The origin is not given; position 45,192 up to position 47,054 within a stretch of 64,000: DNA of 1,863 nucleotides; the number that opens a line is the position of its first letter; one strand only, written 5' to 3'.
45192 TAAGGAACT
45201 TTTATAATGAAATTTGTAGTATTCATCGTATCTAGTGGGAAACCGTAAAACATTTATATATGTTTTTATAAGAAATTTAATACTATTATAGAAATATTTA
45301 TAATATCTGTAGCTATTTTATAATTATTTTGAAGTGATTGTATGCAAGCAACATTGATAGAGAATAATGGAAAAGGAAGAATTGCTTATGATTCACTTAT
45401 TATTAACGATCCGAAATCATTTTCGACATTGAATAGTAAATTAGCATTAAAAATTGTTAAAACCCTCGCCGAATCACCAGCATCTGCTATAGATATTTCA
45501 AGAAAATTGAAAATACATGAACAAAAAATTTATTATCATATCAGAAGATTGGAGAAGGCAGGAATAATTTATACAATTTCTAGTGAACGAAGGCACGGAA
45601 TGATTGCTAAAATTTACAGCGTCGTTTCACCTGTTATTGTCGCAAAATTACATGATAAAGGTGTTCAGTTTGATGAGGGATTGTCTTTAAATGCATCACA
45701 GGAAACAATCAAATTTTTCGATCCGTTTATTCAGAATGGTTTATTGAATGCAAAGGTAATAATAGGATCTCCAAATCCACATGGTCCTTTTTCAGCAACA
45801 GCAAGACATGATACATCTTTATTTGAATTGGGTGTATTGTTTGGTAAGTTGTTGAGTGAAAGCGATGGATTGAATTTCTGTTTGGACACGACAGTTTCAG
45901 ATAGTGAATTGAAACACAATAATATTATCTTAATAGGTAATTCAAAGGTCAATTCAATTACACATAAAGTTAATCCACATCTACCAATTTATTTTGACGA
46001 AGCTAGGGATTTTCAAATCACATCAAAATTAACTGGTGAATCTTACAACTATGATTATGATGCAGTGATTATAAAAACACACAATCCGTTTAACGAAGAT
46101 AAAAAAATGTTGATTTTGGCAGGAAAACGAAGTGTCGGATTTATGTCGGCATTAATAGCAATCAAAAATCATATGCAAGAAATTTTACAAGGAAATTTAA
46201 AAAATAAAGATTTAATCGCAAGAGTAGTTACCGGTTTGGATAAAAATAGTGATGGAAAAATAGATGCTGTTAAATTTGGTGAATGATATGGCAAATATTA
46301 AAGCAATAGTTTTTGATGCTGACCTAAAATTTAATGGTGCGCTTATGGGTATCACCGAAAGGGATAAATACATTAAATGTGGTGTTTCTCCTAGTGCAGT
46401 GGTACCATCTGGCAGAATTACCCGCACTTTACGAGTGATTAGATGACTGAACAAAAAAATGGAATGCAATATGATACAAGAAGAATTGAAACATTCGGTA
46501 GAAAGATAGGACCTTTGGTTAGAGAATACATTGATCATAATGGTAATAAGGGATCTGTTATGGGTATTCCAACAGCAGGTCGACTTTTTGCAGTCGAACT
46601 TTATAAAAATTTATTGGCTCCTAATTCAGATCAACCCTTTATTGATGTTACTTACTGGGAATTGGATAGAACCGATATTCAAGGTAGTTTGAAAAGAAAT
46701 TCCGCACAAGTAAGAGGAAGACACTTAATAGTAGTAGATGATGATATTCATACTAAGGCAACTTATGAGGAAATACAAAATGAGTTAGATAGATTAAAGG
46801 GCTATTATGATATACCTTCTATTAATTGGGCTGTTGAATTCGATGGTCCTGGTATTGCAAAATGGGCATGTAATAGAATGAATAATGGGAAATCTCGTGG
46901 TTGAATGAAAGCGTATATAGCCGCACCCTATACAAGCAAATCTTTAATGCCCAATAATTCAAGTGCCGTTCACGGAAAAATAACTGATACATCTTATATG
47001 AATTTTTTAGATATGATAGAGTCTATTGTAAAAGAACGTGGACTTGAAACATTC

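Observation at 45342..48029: Tight operon of HTH, micro-ORF, PRTase-like and nucleoside-deoxyribosyltransferase-like genes next to an orphan, divergent IGPD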

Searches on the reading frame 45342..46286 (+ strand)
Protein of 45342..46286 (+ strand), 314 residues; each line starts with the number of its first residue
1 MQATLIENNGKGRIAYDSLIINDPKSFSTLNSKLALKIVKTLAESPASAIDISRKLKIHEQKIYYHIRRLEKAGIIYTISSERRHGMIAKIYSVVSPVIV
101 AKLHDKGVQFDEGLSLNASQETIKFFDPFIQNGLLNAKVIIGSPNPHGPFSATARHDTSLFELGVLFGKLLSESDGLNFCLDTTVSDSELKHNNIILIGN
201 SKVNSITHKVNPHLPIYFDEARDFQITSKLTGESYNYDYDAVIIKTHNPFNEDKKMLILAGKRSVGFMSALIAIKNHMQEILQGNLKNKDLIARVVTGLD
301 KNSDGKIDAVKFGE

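Call 3: search_protein_families(library=pfam, proteins=[window:45342-46286:+], max_evalue=1)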
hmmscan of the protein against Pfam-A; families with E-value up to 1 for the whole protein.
window:45342-46286:+ (314 aa): 16 families
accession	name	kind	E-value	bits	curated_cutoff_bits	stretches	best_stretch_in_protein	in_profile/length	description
PF12840.13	HTH_20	-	7.1e-08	32.7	27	1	33-76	4-48/51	Helix-turn-helix domain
PF01022.26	HTH_5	-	7.7e-08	32.5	22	1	35-77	4-46/47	Bacterial regulatory protein, arsR family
PF01978.25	TrmB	-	2.6e-06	27.6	25.6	1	42-97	18-67/68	Sugar-specific transcriptional regulator TrmB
PF21476.4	PF0610-like_N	-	4.2e-05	24.1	33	1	37-72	5-40/50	PF0610-like, N-terminal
PF13412.12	HTH_24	-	7.3e-05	22.7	21.9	1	36-76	6-47/48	Winged helix-turn-helix DNA-binding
PF08279.18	HTH_11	-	8.8e-05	22.8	25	1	36-86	3-53/55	HTH domain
PF05124.17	S_layer_C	-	0.015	15.4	23.9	1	180-213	98-130/177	S-layer like family, outer domain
PF17007.11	HTH_micro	-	0.015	14.6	27.3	1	39-130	97-183/454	HTH-like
PF13518.12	HTH_28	-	0.016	15.8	25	1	47-75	13-41/52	Helix-turn-helix domain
PF01047.28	MarR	-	0.018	15.3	24.6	1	45-77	15-48/59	MarR family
PF13463.12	HTH_27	-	0.03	15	22.2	1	38-85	8-59/68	Winged helix DNA-binding domain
PF19184.5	DUF5866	-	0.032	14.4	25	1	113-140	43-70/74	Family of unknown function (DUF5866)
PF21984.2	DnaD_N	-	0.056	14.1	27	1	51-94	40-83/101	DnaD N-terminal domain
PF13730.12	HTH_36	-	0.079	13.2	25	1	51-76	30-55/55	Helix-turn-helix domain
PF12802.13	MarR_2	-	0.08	13.6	27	1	42-82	14-56/61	MarR family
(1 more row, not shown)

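Call 4: search_protein_families(library=ncbifam, proteins=[window:45342-46286:+], max_evalue=1)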
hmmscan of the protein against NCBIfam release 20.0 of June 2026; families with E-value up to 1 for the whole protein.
window:45342-46286:+ (314 aa): 11 families
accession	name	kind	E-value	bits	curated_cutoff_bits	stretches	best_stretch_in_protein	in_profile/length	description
NF033788.1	HTH_metalloreg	subfamily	3.3e-05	23.6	55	1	27-78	5-57/77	metalloregulator ArsR/SmtB family transcription factor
TIGR01884.1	cas_HTH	subfamily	3.5e-05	23.3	60.2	1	19-85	128-194/202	CRISPR-associated CARF protein Csa3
NF033789.1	repress_SdpR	subfamily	0.00064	19.6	100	1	27-78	2-53/79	autorepressor SdpR family transcription factor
NF053755.1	MsvR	equivalog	0.028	14.1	220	1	25-104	5-82/236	transcriptional factor MsvR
TIGR00122.1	birA_repr_reg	equivalog_domain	0.034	14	70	1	36-75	3-42/69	biotin operon repressor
NF040947.1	trans_reg_LysM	equivalog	0.057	13.2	180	1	36-90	6-63/136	HTH-type transcriptional regulator LysM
NF040642.1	sulf_sens_BigR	equivalog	0.058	13.5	155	1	28-79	15-66/95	sulfite-sensing transcriptional repressor BigR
NF004170.0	PRK05638.1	equivalog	0.061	11.9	421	1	35-84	373-424/442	threonine synthase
NF005061.0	PRK06474.1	equivalog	0.065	13.1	121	1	29-96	7-77/178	hypothetical protein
NF041413.1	ArsR_Rv2640c_fam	equivalog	0.12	12.8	155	1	41-87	50-95/118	Rv2640c family ArsR-like transcriptional regulator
NF053606.1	Sta1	subfamily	0.16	12.1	80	1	36-99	23-89/100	Sta1 family transcriptional regulator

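Call 38: find_homologous_proteins(query=window:45342-46286:+, max_evalue=0.001)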
Query window:45342-46286:+ (314 aa): 194 proteins with E <= 0.001 among 1289 candidates; the best 120 are listed.
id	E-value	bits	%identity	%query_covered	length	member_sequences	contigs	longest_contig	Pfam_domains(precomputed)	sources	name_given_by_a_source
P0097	2.6e-201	685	100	100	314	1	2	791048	PF12840.14,PF01978.26,PF01022.27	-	-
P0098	2.3e-155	534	76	100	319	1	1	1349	PF12840.14,PF01978.26,PF01022.27,PF05124.18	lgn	-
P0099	3.2e-149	514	72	100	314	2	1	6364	PF12840.14,PF01022.27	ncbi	ncbi:MAG: winged helix-turn-helix domain-containing protein [Candidatus Aenigmatarchaeota archaeon]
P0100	5.5e-148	510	72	100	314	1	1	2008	PF12840.14,PF01978.26,PF01022.27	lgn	-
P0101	9.0e-148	509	73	100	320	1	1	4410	PF12840.14,PF01978.26,PF01022.27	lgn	-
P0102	5.6e-146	504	70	100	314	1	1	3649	PF12840.14,PF01022.27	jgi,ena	-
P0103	1.4e-139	483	67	100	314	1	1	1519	PF12840.14,PF01978.26,PF01022.27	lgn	-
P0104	1.6e-138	479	67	100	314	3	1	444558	PF12840.14,PF01022.27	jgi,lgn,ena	-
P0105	1.9e-138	479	68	100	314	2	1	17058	PF12840.14,PF01978.26,PF01022.27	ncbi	-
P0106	4.8e-130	451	63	100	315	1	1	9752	PF12840.14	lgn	-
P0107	4.0e-122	425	60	100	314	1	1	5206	PF12840.14,PF21476.5,PF01978.26,PF01022.27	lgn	-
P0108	3.8e-121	422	60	100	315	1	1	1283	PF12840.14,PF01978.26,PF01022.27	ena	-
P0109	3.5e-111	389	59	100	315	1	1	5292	PF01022.27,PF05124.18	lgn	-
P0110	2.0e-110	387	56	100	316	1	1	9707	PF12840.14,PF05124.18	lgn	-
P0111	3.6e-100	353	56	98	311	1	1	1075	PF12840.14,PF01022.27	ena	-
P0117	1.3e-95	338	54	100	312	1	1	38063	PF12840.14,PF01978.26,PF01022.27,PF05124.18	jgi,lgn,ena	-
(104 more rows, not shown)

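Call 73: search_protein_families(library=padloc, proteins=[window:45342-46286:+], max_evalue=0.01)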
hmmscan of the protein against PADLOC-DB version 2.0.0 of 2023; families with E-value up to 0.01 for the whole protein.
window:45342-46286:+ (314 aa): 11 families
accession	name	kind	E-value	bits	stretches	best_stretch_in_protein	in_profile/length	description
PDLC01720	Csa3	-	7.6e-08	30.9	1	25-97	17-91/118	Csa3_1_CAS-I-II-III-IV-V-VI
PDLC01438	Csa3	-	2.1e-06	26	1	26-100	141-207/305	"CAS-I,CAS-II,CAS-III,CAS-IV,CAS-V,CAS-VI; associated_signaling"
PDLC01866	CARF3--CARF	-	4.7e-06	24.7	1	32-84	138-191/207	-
PDLC01268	CasR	-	9.7e-06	23.7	1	32-84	123-173/179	"CAS-I,CAS-II,CAS-III,CAS-IV,CAS-V,CAS-VI; associated_signaling"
PDLC01434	CasR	-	1.3e-05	23.1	1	32-81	127-176/191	"CAS-I,CAS-II,CAS-III,CAS-IV,CAS-V,CAS-VI; associated_signaling"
PDLC01863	CARF3--CARF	-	2.9e-05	21.9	1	32-77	118-163/182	-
PDLC01044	Csa3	-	0.00061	17.7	1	34-79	137-180/194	Type I-A associated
PDLC01849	CARF3--CARF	-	0.00097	16.9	1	32-78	137-183/197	-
PDLC01853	CARF3--CARF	-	0.00099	16.8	1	29-83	137-193/209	-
PDLC01848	CARF3--CARF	-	0.0019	15.9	1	31-87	135-190/197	-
PDLC03963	SoFic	-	0.0046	14.4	1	26-85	284-346/361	-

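Call 88: predict_structure(alignment_id=A8)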
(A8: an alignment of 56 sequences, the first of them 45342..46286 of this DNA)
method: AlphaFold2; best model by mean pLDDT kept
length: 314 residues; sequences in the alignment: 56
mean_pLDDT: 89.5   pTM: 0.65
mean pLDDT of the five models: 89.5, 89.4, 88.3, 87.6, 86.9
residues with pLDDT >= 90: 208; 70-90: 92; 50-70: 11; < 50: 3
segments of 3 or more residues with pLDDT < 50: 113-115
pLDDT, mean of each block of 10 residues (from residue 1): 76 82 80 92 93 95 94 91 88 86 74 60 93 92 93 89 90 79 94 96 96 96 96 95 97 97 93 94 87 95 90 92
secondary structure, 60 per line:
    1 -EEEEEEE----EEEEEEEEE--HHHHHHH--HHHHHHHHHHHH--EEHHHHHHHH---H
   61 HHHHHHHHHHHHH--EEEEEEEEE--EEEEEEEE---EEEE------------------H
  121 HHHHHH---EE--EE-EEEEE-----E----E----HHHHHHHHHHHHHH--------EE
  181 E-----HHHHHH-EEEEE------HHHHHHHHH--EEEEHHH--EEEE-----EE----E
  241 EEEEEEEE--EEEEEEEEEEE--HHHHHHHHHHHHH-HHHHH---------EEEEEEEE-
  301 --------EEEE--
elements in order: E2-8 E13-21 H24-30 H33-44 H49-56 H60-73 E76-84 E87-94 E98-101 H120-126 E137-141 H157-170 E179-181 H187-192 E194-198 H205-213 E216-219 E225-228 E240-248 E251-261 H264-276 H278-282 E292-299 E309-312

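Call 92: fold_search(model_id=the predicted structure, library=pdb)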
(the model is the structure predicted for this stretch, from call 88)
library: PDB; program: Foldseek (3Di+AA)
matches with E <= 10: 1524; with E <= 0.001: 13
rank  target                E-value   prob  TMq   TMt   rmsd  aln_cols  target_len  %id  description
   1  1uly                  1.2e-06  1.00  0.26  0.43   1.9        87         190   25  Crystal structure analysis of the ArsR homologue DNA-binding protein from P. horikoshii OT3 (released 2004-10-19)
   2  2cwe                  3.4e-06  1.00  0.27  0.43   3.0        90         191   24  Crystal structure of hypothetical transcriptional regulator protein, PH1932 from Pyrococcus horikoshii OT3 (released 2005-12-20)
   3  4ggg_A                1.7e-04  1.00  0.19  0.62   2.7        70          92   23  Crystal structure of V66A/L68V CzrA in the Zn(II)bound state. (released 2013-02-06)
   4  2p4w_B                4.6e-04  1.00  0.21  0.32   2.0        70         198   26  Crystal structure of heat shock regulator from Pyrococcus furiosus (released 2007-03-27)
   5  1r1u_B                4.9e-04  1.00  0.19  0.60   2.6        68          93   22  Crystal structure of the metal-sensing transcriptional repressor CzrA from Staphylococcus aureus in the apo-form (released 2004-05-18)
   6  1r1u_A                4.9e-04  1.00  0.19  0.59   2.7        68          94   22  Crystal structure of the metal-sensing transcriptional repressor CzrA from Staphylococcus aureus in the apo-form (released 2004-05-18)
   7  4ggg_B                5.8e-04  1.00  0.19  0.62   2.5        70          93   23  Crystal structure of V66A/L68V CzrA in the Zn(II)bound state. (released 2013-02-06)
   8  6cda                  7.0e-04  1.00  0.19  0.60   2.8        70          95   21  Crystal structure of L34A CzrA in the Zn(II)bound state (released 2018-07-11)
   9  6cdb_B                7.0e-04  1.00  0.19  0.60   2.6        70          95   21  Crystal Structure of V66L CzrA in the Zn(II)bound state (released 2018-07-11)
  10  7p6f_DDD              7.4e-04  1.00  0.19  0.57   2.7        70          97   20  1.93 A resolution X-ray crystal structure of the transcriptional regulator SrnR from Streptomyces griseus (released 2022-05-25)
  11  4g6q_B                8.3e-04  1.00  0.22  0.40   1.7        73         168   16  The crystal structure of a functionally unknown protein Kfla_6221 from Kribbella flavida DSM 17836 (released 2012-09-19)
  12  6cdb_A                1.0e-03  1.00  0.19  0.59   2.5        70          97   21  Crystal Structure of V66L CzrA in the Zn(II)bound state (released 2018-07-11)
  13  4g6q_A                1.0e-03  1.00  0.22  0.39   2.4        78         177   15  The crystal structure of a functionally unknown protein Kfla_6221 from Kribbella flavida DSM 17836 (released 2012-09-19)
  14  2p4w_A                1.1e-03  1.00  0.21  0.32   2.0        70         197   26  Crystal structure of heat shock regulator from Pyrococcus furiosus (released 2007-03-27)
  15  1r1u_D                1.1e-03  1.00  0.18  0.58   2.6        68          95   22  Crystal structure of the metal-sensing transcriptional repressor CzrA from Staphylococcus aureus in the apo-form (released 2004-05-18)
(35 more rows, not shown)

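Call 109: find_encoding_contigs(protein=P0106, flank=5000, max_places=1)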
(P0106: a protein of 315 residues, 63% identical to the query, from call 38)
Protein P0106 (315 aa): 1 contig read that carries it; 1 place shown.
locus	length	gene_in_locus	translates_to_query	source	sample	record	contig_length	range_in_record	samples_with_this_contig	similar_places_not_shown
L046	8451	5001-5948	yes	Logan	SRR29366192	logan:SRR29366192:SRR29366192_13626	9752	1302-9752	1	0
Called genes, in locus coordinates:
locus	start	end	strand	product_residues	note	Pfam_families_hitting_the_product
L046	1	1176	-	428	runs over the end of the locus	PF01336:tRNA_anti-codon, PF00152:tRNA-synt_2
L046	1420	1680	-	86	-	PF05016:ParE_toxin, PF15781:ParE-like_toxin (weak)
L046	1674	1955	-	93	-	PF04014:MazE_antitoxin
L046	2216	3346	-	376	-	PF00586:AIRS, PF02769:AIRS_C (weak)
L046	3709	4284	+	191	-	PF01928:CYTH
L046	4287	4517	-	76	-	PF02637:GatB_Yqey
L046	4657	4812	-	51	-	-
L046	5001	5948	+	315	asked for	PF12840:HTH_20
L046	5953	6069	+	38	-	-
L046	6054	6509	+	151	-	-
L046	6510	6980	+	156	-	-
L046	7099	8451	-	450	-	?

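Call 110: find_encoding_contigs(protein=P0110, flank=5000, max_places=1)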
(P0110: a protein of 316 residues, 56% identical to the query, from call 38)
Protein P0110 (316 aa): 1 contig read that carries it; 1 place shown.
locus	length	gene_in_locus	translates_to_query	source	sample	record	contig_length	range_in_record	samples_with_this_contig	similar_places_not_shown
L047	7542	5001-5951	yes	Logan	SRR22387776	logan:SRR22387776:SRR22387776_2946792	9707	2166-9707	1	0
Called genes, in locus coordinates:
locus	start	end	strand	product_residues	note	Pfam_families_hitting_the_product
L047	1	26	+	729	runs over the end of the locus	?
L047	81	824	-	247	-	PF00398:RrnaAD (weak), PF01135:PCMT, PF08704:GCD14, PF05175:MTS (weak), PF13847:Methyltransf_31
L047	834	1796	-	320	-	PF05569:Peptidase_M56 (weak), PF01435:Peptidase_M48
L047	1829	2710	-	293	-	PF01256:Carb_kinase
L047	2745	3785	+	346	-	PF21572:Nop5_56-rel_N_Arc (faint), PF01798:Nop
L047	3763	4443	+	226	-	PF01269:Fibrillarin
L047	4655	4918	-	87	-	-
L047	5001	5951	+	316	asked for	PF12840:HTH_20 (weak), PF05124:S_layer_C (faint)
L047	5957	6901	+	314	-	-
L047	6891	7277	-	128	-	-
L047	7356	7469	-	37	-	-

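Call 111: find_encoding_contigs(protein=P0117, flank=5000, max_places=1)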
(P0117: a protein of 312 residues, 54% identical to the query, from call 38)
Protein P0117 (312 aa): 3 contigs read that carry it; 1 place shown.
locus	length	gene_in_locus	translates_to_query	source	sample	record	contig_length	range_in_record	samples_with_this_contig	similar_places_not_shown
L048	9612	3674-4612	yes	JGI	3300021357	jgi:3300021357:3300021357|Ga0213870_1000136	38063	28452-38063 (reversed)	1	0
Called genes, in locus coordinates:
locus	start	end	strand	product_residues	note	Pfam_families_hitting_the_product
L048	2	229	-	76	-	?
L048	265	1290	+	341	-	PF21572:Nop5_56-rel_N_Arc (weak), PF01798:Nop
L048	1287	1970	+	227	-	PF01269:Fibrillarin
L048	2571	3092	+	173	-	PF22451:NirdL-like_HTH (faint), PF13404:HTH_AsnC-type, PF13412:HTH_24, PF01037:AsnC_trans_reg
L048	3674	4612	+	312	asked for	PF12840:HTH_20, PF01022:HTH_5 (weak), PF01978:TrmB (weak), PF05124:S_layer_C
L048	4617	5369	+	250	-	-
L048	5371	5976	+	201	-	-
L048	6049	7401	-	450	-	PF00206:Lyase_1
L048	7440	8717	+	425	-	PF00764:Arginosuc_synth, PF20979:Arginosuc_syn_C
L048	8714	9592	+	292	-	-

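Call 113: search_protein_families(library=pfam, proteins=[L048:4617-5369:+, L048:5371-5976:+, L048:8714-9592:+, L047:5957-6901:+, L046:6054-6509:+, L046:6510-6980:+], max_evalue=10)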
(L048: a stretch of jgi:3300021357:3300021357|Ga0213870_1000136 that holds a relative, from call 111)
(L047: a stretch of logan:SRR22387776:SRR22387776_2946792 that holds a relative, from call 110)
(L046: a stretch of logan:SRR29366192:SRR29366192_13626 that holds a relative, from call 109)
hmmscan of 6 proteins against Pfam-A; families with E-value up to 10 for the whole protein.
L048:4617-5369:+ (250 aa): 0 families

L048:5371-5976:+ (201 aa): 0 families

L048:8714-9592:+ (292 aa): 0 families

L047:5957-6901:+ (314 aa): 0 families

L046:6054-6509:+ (151 aa): 4 families
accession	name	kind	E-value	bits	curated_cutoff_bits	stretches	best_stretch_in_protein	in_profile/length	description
PF00156.33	Pribosyltran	-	0.015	15.1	26.3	1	31-120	22-115/158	Phosphoribosyl transferase domain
PF24390.1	PRTase-CE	-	0.056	13.7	27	1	71-124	84-140/253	PRTase-CE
PF04670.18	Gtr1_RagA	-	0.18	11.6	22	1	80-131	138-189/232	Gtr1/RagA G protein conserved region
PF13043.11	DUF3903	-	0.19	12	26.4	1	75-88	6-19/40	Domain of unknown function (DUF3903)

L046:6510-6980:+ (156 aa): 0 families

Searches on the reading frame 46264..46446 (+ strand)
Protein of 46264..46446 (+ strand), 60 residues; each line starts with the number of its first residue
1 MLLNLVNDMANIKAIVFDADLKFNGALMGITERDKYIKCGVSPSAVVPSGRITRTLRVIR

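Call 3: search_protein_families(library=pfam, proteins=[window:46264-46446:+], max_evalue=1)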
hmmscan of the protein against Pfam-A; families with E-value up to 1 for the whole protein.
window:46264-46446:+ (60 aa): 1 family
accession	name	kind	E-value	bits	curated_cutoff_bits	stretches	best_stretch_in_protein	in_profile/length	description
PF10904.13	DUF2694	-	0.054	14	22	1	12-49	45-80/97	Protein of unknown function (DUF2694)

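Call 4: search_protein_families(library=ncbifam, proteins=[window:46264-46446:+], max_evalue=1)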
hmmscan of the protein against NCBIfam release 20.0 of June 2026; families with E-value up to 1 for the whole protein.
window:46264-46446:+ (60 aa): 0 families

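Call 73: search_protein_families(library=padloc, proteins=[window:46288-46446:+], max_evalue=0.01)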
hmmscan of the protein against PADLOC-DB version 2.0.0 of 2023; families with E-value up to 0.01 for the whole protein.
window:46288-46446:+ (52 aa): 0 families

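Call 113: search_protein_families(library=pfam, proteins=[window:46288-46446:+], max_evalue=10)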
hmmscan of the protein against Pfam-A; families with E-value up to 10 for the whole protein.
window:46288-46446:+ (52 aa): 1 family
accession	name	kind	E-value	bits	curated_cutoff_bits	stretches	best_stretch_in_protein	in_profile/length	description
PF10904.13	DUF2694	-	0.055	14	22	1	5-42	46-81/97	Protein of unknown function (DUF2694)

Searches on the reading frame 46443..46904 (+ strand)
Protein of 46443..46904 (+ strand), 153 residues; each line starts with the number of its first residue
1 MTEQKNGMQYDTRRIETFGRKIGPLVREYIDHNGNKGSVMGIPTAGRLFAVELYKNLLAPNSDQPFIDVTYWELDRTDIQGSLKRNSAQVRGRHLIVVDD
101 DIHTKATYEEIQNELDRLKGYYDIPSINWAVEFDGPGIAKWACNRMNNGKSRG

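Call 3: search_protein_families(library=pfam, proteins=[window:46443-46904:+], max_evalue=1)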
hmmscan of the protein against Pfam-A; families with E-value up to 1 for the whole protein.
window:46443-46904:+ (153 aa): 1 family
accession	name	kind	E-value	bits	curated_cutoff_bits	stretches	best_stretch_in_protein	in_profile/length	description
PF00156.33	Pribosyltran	-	0.00012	21.9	26.3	1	17-112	10-107/158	Phosphoribosyl transferase domain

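Call 4: search_protein_families(library=ncbifam, proteins=[window:46443-46904:+], max_evalue=1)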
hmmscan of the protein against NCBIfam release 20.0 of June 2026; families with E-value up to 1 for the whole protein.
window:46443-46904:+ (153 aa): 8 families
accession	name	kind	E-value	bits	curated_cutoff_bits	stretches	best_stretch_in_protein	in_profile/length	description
NF002620.0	PRK02277.1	subfamily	1.4e-05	24.8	115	1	32-118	83-167/201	orotate phosphoribosyltransferase-like protein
NF045507.1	transregGfcR_Halo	equivalog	1.9e-05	24.3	300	1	11-113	75-174/215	transcriptional regulator GfcR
NF003545.0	PRK05205.1-1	equivalog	0.024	14.1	140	1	33-115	27-112/171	bifunctional pyr operon transcriptional regulator/uracil phosphoribosyltransferase PyrR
NF008616.0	PRK11595.1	equivalog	0.026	14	304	1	85-115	180-210/227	DNA utilization protein GntX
NF000361.1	self_FomB_kinase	exception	0.03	13.4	400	1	36-114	175-251/325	FomB family phosphonate monophosphate kinase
TIGR00201.1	comF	subfamily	0.052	13.5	233.55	1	82-119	142-179/190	ComF family protein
TIGR01203.1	HGPRTase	equivalog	0.061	13.1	150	1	37-116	29-109/167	hypoxanthine phosphoribosyltransferase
NF003548.0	PRK05205.1-4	equivalog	0.09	12.6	218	1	22-108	16-106/173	bifunctional pyr operon transcriptional regulator/uracil phosphoribosyltransferase PyrR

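Call 36: search_protein_representatives(protein=window:46443-46904:+)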
Query: 153 residues. Proteins with E-value up to 0.001 (for the whole library): 19; up to 1e-10: 2; up to 1e-30: 1. The best 19 are listed.
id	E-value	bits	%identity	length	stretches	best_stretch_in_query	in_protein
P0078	3.8e-40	153.6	49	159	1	8-147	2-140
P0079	4.5e-22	94.9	39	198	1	8-148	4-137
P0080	2.5e-10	56.7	30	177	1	3-142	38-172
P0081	4.4e-09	52.6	35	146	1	11-145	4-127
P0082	6.0e-08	49.0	30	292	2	8-147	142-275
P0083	2.4e-07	47.0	31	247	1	15-146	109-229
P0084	9.6e-07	45.0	31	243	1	14-144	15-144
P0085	1.4e-06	44.6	33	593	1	4-141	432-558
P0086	1.7e-06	44.2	32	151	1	10-146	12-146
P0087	7.6e-06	42.1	36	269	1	13-142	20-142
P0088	1.4e-05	41.3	31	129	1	17-145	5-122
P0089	2.1e-05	40.7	34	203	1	14-144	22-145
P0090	4.0e-05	39.8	34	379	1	11-146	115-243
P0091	4.3e-05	39.7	32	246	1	9-145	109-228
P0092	5.7e-05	39.3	33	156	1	10-148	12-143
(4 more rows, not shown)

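Call 73: search_protein_families(library=padloc, proteins=[window:46443-46904:+], max_evalue=0.01)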
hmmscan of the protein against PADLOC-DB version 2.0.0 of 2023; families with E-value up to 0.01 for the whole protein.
window:46443-46904:+ (153 aa): 0 families
